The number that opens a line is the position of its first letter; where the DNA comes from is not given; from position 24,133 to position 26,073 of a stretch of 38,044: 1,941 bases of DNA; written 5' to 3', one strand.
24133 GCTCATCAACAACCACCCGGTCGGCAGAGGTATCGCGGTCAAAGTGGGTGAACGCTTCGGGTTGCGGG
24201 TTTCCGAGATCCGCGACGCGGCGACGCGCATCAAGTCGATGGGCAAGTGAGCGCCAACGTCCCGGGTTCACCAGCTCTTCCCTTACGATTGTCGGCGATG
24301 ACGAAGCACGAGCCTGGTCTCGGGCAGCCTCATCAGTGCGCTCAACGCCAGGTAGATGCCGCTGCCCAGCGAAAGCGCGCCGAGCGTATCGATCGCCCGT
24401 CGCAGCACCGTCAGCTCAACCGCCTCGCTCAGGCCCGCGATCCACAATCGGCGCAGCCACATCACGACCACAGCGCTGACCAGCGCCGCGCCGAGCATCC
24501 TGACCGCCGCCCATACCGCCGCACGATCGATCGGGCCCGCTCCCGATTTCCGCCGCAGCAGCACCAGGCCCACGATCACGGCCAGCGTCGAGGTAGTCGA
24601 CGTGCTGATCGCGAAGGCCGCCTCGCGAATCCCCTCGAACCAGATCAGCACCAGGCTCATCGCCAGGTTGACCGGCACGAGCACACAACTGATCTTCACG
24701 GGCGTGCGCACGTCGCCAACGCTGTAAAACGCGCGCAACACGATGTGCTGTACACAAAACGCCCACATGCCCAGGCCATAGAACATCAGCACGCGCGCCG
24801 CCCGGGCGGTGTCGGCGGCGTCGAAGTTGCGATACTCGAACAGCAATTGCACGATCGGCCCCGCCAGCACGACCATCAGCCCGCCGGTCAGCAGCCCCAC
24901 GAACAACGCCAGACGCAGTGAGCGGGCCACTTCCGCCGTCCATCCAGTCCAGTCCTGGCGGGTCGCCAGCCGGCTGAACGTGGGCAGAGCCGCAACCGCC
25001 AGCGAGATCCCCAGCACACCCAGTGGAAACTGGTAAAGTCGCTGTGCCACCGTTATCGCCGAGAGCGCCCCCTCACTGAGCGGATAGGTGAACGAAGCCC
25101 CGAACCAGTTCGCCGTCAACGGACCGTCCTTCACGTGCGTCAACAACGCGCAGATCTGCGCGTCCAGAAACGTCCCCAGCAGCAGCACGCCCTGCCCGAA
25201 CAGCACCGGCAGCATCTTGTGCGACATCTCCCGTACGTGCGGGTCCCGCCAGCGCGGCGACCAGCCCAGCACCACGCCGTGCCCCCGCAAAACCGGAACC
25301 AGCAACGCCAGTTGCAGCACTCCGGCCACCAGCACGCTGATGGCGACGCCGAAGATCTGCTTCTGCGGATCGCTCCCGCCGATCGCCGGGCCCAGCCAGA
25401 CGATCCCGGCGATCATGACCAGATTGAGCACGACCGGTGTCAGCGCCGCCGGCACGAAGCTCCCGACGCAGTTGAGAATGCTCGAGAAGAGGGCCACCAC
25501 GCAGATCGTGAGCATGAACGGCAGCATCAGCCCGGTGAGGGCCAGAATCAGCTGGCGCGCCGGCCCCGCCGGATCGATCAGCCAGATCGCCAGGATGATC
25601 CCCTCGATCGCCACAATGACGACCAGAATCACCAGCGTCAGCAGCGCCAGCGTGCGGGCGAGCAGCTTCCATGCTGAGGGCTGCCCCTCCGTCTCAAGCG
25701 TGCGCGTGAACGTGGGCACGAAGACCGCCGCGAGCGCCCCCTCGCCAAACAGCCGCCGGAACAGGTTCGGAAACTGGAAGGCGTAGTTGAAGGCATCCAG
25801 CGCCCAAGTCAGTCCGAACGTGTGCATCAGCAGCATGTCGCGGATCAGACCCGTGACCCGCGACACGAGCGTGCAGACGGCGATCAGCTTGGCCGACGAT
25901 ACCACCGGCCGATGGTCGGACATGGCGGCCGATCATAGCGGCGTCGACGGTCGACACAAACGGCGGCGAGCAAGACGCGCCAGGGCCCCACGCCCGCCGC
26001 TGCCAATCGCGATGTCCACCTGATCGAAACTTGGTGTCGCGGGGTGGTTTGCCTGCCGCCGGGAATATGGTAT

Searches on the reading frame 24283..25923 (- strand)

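Call 61: search_protein_families(library=pfam, proteins=[window:24283-25923:-], max_evalue=0.0001)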
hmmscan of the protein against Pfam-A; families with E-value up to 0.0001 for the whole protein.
window:24283-25923:- (546 aa): 2 families
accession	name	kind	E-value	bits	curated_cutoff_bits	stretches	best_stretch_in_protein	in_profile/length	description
PF03023.19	MurJ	-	2.3e-88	297.2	27.4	1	34-495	3-437/451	Lipid II flippase MurJ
PF01554.23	MatE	-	5.7e-08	33.1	24.9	1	278-423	19-159/161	MatE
